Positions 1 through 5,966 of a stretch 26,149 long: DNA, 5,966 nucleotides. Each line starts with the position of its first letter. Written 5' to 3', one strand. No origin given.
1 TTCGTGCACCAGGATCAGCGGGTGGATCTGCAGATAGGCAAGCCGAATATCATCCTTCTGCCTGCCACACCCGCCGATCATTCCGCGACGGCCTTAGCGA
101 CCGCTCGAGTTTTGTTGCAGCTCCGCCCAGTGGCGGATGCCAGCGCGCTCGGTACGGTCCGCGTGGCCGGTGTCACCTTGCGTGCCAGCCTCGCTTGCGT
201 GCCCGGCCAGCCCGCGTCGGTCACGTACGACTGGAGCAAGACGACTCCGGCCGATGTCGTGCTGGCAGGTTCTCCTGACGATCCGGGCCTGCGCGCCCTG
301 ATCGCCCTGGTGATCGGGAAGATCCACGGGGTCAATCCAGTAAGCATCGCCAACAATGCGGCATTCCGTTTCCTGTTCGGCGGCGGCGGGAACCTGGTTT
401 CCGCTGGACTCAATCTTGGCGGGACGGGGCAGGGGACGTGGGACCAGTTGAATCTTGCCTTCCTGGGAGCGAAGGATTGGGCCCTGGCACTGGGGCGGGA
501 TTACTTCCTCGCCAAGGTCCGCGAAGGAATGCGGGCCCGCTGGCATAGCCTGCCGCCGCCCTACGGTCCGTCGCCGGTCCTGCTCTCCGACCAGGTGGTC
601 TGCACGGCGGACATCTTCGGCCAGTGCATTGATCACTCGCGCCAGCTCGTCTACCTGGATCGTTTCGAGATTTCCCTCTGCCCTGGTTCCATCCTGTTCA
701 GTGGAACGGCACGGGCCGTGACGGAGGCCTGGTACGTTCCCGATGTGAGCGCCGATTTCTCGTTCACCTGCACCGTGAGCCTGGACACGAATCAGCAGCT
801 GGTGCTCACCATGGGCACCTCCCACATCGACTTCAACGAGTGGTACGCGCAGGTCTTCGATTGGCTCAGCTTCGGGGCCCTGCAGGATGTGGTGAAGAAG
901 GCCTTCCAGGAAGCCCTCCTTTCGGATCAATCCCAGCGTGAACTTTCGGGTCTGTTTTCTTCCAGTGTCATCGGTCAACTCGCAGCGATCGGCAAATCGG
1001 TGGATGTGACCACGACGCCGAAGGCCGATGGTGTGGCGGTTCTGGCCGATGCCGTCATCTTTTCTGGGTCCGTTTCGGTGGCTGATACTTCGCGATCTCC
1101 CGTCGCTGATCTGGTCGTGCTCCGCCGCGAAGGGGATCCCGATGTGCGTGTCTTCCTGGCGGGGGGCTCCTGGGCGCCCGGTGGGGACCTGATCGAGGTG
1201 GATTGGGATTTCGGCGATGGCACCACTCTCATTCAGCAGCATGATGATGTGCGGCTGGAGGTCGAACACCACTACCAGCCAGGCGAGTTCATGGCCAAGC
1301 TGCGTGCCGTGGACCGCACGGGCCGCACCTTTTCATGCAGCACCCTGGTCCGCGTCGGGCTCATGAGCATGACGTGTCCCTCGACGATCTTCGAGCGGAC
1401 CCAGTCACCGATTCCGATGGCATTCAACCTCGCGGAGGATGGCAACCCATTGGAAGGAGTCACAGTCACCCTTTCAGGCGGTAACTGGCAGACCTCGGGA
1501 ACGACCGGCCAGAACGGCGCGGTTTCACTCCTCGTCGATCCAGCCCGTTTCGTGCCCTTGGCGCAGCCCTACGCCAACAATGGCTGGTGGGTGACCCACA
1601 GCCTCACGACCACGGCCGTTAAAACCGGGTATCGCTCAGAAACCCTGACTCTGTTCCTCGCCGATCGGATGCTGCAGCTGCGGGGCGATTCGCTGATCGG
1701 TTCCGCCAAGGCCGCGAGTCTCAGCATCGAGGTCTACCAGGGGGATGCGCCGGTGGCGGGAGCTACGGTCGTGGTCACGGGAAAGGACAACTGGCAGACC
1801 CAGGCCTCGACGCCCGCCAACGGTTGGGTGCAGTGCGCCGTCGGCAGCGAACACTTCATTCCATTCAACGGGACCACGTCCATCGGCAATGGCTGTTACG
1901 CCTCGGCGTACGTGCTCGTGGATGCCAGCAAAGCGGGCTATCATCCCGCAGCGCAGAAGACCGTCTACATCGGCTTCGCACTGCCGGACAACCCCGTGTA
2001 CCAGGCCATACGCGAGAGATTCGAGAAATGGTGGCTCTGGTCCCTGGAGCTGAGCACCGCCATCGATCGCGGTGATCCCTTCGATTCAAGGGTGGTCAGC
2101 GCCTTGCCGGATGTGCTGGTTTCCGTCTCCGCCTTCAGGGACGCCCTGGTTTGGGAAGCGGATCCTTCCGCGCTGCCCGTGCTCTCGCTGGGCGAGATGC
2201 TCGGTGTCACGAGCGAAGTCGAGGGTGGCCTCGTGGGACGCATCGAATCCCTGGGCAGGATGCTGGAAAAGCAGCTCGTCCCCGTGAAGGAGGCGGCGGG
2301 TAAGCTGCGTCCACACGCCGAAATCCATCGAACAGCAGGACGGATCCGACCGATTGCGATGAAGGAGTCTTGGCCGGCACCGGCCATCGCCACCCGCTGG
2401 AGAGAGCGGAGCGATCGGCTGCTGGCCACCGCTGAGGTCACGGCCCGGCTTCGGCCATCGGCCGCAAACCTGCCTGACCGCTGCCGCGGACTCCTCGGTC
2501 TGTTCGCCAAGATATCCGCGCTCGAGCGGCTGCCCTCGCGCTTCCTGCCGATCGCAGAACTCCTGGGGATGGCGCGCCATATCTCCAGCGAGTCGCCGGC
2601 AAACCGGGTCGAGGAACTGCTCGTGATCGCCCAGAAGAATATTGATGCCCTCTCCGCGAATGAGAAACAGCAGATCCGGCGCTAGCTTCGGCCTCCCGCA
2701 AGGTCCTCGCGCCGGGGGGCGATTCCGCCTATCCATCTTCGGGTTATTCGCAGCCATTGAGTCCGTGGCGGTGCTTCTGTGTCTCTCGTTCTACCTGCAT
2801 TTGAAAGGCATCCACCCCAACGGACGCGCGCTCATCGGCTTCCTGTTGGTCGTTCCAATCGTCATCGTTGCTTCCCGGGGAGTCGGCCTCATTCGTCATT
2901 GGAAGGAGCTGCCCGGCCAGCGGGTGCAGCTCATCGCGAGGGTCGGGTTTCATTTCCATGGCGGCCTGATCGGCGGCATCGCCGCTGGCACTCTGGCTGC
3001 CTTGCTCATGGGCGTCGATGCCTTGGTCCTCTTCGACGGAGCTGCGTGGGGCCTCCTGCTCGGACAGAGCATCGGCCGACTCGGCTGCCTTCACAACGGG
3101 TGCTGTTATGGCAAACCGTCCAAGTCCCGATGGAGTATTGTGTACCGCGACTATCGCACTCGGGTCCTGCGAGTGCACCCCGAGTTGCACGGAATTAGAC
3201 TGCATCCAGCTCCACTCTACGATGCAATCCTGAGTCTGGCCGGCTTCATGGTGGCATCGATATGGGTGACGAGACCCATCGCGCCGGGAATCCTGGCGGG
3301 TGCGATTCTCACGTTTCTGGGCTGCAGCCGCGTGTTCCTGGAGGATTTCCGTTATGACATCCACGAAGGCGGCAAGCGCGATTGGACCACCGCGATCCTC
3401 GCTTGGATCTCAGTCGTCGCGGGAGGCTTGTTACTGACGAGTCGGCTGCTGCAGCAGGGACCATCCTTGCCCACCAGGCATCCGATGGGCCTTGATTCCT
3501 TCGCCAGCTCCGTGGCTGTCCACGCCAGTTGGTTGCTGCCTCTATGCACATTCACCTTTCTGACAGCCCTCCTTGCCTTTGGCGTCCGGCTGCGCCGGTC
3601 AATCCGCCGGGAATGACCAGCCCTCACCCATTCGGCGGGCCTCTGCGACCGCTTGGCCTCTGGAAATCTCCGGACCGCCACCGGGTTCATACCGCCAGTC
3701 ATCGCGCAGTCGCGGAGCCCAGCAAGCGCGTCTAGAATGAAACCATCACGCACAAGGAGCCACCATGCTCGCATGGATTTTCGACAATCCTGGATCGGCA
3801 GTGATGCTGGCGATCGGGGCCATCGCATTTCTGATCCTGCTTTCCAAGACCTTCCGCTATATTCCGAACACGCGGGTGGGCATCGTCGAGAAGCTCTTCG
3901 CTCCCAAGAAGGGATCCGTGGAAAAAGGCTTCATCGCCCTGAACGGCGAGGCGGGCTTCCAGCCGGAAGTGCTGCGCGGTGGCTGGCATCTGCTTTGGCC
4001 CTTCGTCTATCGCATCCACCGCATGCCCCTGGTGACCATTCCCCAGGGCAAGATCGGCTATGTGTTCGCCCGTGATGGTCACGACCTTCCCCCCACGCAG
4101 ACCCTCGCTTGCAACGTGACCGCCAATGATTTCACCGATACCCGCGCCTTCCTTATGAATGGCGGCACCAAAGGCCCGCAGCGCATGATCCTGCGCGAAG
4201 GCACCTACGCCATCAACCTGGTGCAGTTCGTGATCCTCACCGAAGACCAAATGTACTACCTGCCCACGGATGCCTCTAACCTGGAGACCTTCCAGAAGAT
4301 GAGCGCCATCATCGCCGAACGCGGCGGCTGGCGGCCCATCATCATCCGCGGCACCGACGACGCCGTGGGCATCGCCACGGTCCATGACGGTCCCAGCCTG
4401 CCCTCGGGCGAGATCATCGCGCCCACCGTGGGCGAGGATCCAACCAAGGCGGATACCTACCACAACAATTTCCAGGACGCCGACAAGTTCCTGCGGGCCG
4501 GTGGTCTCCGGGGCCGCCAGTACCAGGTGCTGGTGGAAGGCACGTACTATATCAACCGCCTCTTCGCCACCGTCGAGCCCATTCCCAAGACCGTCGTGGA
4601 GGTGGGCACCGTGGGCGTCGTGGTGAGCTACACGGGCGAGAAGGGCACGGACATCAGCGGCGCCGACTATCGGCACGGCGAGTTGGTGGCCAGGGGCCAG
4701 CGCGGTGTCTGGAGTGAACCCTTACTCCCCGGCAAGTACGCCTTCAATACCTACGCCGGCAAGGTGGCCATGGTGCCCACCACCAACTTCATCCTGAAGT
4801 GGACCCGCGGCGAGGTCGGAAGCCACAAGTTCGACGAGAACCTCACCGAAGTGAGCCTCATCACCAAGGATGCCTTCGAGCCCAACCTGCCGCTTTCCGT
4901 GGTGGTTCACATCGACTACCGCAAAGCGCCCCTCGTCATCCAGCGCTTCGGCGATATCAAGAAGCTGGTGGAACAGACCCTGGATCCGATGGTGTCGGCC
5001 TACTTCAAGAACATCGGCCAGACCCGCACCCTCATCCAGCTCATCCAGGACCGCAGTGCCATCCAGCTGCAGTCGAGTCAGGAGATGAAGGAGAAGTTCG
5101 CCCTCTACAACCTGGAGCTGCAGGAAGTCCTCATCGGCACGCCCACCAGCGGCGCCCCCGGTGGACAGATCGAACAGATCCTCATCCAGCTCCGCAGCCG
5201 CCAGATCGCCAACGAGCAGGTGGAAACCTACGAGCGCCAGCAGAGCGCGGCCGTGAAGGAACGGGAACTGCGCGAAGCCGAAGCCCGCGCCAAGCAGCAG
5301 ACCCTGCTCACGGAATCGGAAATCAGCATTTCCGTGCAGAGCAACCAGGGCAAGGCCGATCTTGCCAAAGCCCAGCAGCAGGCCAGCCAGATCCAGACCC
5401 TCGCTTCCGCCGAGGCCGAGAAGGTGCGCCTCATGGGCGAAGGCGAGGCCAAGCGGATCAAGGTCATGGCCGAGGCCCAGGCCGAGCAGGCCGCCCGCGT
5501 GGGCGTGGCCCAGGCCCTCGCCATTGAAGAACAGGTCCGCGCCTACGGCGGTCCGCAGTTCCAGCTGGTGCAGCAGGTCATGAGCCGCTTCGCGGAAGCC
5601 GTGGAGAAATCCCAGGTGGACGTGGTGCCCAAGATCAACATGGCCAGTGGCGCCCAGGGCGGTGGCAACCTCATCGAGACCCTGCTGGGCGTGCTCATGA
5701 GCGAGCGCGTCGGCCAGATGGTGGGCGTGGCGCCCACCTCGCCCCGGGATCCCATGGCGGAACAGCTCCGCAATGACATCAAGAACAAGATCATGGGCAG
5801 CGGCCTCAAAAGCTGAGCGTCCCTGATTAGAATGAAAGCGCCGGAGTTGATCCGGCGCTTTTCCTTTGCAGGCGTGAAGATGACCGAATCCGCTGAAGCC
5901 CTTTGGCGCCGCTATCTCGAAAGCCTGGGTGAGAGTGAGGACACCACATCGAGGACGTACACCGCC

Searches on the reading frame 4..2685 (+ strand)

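Call 13: search_protein_families(library=pfam, proteins=[window:4-2685:+], max_evalue=0.001)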
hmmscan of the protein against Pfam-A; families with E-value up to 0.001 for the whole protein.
window:4-2685:+ (893 aa): 2 families
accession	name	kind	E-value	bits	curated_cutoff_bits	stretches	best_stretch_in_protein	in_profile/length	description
PF18911.6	PKD_4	-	3.2e-07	30.8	27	1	365-447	3-80/85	PKD domain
PF13620.12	CarboxypepD_reg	-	8.6e-05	23.2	32.3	0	478-511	9-45/82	Carboxypeptidase regulatory-like domain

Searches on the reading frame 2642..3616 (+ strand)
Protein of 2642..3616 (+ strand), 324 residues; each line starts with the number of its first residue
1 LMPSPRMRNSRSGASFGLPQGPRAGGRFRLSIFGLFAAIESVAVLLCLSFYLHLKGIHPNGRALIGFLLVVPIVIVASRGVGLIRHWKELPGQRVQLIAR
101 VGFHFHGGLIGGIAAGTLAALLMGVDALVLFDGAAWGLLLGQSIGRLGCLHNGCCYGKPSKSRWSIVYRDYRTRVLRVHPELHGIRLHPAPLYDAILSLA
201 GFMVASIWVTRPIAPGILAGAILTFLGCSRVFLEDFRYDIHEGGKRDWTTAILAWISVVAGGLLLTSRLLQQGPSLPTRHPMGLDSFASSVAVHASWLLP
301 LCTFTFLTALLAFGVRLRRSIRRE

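Call 13: search_protein_families(library=pfam, proteins=[window:2642-3616:+], max_evalue=0.001)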
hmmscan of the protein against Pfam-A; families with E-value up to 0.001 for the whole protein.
window:2642-3616:+ (324 aa): 1 family
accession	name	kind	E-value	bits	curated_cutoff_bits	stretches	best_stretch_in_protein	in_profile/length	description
PF01790.23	LGT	-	3.1e-27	95.9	24.9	1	26-261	7-234/240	Prolipoprotein diacylglyceryl transferase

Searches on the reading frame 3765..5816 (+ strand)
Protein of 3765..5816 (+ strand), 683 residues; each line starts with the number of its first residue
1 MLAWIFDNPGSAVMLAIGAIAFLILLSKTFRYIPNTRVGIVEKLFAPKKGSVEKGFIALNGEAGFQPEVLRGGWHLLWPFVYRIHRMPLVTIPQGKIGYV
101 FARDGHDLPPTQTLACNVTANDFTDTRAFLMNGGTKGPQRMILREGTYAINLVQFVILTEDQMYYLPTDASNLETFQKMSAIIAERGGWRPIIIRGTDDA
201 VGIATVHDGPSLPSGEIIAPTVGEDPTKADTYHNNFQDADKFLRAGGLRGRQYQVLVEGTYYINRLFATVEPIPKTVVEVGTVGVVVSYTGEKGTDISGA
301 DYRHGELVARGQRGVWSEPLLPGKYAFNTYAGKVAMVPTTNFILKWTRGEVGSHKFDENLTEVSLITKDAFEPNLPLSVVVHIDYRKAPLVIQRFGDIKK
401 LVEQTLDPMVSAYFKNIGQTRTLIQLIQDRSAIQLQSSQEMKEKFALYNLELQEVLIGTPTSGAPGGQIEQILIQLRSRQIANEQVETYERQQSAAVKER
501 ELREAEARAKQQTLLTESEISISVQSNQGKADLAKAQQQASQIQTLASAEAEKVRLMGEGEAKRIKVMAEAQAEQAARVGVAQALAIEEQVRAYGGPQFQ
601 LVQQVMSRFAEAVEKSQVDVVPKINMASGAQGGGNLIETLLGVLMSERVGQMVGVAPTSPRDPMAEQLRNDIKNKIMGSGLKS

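Call 14: search_protein_families(library=pfam, proteins=[window:3765-5816:+], max_evalue=0.001)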
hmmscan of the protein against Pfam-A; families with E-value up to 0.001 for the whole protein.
window:3765-5816:+ (683 aa): 1 family
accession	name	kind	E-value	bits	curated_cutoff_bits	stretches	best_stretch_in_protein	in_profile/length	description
PF01145.31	Band_7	-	3.5e-14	53.7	23.6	1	277-492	2-173/176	SPFH domain / Band 7 family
